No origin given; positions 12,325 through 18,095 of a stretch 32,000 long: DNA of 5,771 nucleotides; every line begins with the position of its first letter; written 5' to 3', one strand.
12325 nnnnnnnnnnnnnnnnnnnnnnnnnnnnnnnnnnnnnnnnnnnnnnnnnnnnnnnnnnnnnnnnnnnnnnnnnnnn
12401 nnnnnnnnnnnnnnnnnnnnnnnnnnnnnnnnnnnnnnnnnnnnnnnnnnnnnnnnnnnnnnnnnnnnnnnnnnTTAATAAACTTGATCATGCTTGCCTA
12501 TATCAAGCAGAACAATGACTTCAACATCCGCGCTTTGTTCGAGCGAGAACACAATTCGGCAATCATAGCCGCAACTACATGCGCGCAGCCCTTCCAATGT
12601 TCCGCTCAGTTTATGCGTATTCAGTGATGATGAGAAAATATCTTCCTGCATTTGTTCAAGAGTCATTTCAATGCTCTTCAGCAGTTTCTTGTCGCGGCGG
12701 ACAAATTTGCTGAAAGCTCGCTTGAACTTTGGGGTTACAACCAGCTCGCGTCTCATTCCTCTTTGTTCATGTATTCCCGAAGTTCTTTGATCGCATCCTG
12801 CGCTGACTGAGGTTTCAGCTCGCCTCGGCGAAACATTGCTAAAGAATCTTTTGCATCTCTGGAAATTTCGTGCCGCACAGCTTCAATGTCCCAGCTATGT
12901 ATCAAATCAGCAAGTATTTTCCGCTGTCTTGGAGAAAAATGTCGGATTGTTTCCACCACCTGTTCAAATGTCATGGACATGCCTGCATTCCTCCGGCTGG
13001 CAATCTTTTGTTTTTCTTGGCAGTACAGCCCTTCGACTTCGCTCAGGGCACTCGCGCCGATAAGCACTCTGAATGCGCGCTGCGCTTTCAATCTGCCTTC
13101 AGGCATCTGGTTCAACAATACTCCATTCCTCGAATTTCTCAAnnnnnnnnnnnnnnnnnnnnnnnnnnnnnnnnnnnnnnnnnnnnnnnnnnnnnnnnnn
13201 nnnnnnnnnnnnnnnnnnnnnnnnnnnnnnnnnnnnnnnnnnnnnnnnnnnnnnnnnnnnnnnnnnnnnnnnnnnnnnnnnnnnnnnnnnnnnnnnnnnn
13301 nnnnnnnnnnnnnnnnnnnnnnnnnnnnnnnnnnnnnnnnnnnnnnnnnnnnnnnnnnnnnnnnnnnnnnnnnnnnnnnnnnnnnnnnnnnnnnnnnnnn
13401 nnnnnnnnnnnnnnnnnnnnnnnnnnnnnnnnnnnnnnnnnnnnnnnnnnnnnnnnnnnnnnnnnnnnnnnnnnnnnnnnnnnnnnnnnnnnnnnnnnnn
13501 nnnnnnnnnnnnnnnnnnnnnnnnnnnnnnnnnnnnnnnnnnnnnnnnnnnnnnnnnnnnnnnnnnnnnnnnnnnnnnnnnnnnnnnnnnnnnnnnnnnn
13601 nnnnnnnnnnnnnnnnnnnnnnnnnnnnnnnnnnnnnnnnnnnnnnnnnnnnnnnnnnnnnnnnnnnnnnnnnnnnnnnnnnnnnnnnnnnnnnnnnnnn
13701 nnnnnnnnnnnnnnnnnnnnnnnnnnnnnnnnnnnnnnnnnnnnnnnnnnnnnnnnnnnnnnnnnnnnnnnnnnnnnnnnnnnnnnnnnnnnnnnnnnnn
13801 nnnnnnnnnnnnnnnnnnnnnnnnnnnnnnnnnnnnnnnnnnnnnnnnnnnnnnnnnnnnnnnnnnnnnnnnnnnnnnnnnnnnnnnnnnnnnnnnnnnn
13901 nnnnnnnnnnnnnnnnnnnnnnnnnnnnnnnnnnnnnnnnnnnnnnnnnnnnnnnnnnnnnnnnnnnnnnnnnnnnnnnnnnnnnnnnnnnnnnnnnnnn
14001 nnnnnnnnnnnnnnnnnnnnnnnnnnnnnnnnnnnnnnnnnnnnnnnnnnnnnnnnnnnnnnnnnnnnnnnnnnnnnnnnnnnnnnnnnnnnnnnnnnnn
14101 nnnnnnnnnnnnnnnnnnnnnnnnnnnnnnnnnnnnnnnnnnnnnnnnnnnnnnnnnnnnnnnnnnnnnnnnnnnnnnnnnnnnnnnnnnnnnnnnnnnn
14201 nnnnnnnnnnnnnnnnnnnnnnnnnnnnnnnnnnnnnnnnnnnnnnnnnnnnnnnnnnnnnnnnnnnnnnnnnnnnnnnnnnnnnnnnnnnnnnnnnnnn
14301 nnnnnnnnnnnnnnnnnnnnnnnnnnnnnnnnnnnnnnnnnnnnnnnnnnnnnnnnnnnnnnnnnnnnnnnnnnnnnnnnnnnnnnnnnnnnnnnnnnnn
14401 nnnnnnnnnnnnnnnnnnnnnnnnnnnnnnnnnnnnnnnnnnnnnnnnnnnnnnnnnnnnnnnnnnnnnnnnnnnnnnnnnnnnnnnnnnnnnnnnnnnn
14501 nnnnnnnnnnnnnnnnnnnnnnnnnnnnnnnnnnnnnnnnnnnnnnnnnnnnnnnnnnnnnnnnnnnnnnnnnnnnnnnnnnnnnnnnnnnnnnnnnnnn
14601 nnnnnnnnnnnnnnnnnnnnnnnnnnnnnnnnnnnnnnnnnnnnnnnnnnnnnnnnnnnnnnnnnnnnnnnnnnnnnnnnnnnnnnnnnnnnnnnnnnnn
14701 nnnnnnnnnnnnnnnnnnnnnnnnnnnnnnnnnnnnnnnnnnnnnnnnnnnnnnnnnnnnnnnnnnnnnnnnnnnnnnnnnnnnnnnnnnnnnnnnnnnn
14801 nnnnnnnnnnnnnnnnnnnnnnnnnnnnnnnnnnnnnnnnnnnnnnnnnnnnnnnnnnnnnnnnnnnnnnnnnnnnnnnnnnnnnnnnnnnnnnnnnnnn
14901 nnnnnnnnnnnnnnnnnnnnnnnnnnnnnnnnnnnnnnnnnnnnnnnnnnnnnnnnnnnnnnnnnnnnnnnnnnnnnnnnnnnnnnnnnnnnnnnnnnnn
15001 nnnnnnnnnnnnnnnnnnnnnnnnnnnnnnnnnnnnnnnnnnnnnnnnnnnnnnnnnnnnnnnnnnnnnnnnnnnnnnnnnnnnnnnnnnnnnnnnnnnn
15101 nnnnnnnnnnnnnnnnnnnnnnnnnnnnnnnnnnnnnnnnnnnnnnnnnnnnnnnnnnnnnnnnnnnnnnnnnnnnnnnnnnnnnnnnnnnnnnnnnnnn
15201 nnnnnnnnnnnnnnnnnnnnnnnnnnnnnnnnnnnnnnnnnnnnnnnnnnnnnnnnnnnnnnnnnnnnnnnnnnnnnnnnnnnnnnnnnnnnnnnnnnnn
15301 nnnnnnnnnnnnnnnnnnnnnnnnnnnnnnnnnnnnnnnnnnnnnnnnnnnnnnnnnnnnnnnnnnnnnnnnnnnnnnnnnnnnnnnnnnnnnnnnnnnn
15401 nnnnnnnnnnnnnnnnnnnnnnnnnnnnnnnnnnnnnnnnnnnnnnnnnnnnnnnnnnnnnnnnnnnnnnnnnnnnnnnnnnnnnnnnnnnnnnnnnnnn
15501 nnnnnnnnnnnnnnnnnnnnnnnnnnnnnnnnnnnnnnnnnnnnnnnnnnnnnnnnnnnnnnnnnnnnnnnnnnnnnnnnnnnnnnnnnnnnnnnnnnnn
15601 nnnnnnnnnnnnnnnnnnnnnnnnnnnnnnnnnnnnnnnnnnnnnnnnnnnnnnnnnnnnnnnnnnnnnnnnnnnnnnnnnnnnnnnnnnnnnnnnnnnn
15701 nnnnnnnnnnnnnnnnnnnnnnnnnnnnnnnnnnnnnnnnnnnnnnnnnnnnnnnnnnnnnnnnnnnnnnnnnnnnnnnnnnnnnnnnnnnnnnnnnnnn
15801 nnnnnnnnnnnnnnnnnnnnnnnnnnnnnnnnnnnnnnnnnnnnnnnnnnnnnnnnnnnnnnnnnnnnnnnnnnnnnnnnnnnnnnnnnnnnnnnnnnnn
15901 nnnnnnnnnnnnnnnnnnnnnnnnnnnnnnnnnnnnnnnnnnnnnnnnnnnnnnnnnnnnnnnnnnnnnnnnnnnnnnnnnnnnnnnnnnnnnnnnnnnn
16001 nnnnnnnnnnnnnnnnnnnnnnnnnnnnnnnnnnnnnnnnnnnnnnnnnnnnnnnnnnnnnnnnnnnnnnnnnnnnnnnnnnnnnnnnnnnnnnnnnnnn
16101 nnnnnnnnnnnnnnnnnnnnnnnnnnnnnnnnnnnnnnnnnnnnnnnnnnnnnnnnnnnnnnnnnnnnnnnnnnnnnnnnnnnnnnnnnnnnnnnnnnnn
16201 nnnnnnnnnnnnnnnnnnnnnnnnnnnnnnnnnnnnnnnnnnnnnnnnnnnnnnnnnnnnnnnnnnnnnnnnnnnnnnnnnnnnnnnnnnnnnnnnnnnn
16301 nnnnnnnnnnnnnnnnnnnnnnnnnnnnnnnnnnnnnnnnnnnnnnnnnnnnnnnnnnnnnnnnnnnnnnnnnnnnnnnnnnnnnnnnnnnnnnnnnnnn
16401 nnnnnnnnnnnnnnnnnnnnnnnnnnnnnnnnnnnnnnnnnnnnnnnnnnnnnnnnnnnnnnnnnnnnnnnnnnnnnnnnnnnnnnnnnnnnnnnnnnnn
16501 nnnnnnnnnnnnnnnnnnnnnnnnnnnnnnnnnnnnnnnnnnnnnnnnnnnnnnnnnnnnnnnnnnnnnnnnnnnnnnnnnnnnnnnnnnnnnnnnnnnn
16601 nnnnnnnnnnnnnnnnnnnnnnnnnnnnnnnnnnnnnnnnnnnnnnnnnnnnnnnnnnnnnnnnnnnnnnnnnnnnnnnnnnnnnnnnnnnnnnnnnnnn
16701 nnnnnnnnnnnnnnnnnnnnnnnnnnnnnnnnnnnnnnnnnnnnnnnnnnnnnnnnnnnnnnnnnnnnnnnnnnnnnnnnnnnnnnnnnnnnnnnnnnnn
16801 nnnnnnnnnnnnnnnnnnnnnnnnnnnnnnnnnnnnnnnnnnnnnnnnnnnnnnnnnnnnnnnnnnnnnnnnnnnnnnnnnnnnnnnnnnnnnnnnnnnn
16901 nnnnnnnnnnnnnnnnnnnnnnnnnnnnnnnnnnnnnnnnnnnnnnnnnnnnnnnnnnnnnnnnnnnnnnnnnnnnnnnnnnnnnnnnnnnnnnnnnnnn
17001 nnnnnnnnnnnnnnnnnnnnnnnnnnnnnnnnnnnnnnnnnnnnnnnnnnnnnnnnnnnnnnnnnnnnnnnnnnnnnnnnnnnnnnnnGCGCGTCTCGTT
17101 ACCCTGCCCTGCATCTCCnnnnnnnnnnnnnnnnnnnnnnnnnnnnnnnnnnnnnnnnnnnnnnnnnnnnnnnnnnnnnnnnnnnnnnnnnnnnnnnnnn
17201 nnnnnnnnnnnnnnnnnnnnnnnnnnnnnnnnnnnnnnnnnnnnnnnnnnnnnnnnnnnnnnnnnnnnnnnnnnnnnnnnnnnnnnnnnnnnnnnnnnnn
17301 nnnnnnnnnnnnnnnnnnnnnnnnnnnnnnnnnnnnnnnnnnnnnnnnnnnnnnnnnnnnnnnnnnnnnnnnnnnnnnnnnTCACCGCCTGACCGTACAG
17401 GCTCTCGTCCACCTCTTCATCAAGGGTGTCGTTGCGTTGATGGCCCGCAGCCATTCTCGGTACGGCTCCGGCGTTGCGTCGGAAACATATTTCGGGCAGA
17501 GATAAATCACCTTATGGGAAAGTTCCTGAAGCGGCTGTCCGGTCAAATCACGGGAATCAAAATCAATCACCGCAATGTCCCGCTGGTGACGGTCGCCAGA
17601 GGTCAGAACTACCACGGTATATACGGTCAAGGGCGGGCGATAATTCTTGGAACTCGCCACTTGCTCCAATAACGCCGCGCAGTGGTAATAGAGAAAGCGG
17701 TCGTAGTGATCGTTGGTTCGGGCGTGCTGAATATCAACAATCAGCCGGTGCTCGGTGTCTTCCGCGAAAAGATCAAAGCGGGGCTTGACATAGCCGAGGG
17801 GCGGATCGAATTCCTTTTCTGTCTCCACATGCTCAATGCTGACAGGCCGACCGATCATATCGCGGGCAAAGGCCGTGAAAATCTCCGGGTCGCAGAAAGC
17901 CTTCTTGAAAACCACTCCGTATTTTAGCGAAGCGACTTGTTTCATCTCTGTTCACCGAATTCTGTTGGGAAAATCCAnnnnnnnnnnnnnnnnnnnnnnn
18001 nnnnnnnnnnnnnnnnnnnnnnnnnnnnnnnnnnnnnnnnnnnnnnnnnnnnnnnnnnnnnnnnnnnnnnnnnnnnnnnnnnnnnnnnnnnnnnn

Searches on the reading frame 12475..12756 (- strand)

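Call 17: search_protein_families(library=pfam, proteins=[window:12475-12756:-], max_evalue=0.001)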
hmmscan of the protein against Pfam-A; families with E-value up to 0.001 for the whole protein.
window:12475-12756:- (93 aa): 1 family
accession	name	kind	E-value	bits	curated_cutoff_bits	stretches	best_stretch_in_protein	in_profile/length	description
PF15738.11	YafQ_toxin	-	7.4e-08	33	30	1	4-92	2-86/88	Bacterial toxin of type II toxin-antitoxin system, YafQ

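Call 77: search_protein_families(library=padloc, proteins=[window:12478-12756:-], max_evalue=0.00001)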
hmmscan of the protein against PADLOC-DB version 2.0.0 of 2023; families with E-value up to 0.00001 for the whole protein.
window:12478-12756:- (93 aa): 0 families

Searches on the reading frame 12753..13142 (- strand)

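Call 18: search_protein_families(library=pfam, proteins=[window:12753-13142:-], max_evalue=0.001)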
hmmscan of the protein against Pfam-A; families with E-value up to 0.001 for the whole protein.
window:12753-13142:- (129 aa): 1 family
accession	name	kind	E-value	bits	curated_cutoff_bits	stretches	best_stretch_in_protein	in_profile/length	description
PF24103.1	NT_N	-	0.00063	20.4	27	1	52-83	17-48/95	Neurotrophin 1 N-terminal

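Call 77: search_protein_families(library=padloc, proteins=[window:12756-13142:-], max_evalue=0.00001)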
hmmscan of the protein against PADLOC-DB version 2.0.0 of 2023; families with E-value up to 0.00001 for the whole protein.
window:12756-13142:- (129 aa): 0 families

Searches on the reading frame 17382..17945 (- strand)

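Call 18: search_protein_families(library=pfam, proteins=[window:17382-17945:-], max_evalue=0.001)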
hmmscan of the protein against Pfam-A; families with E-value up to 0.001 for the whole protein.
window:17382-17945:- (187 aa): 1 family
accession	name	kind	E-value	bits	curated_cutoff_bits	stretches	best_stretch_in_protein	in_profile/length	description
PF12784.13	PDDEXK_2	-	0.00016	21.9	27.4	1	55-121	55-122/229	PD-(D/E)XK nuclease family transposase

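Call 77: search_protein_families(library=padloc, proteins=[window:17385-17945:-], max_evalue=0.00001)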
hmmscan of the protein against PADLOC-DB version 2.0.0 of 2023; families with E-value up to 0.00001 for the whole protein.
window:17385-17945:- (187 aa): 0 families
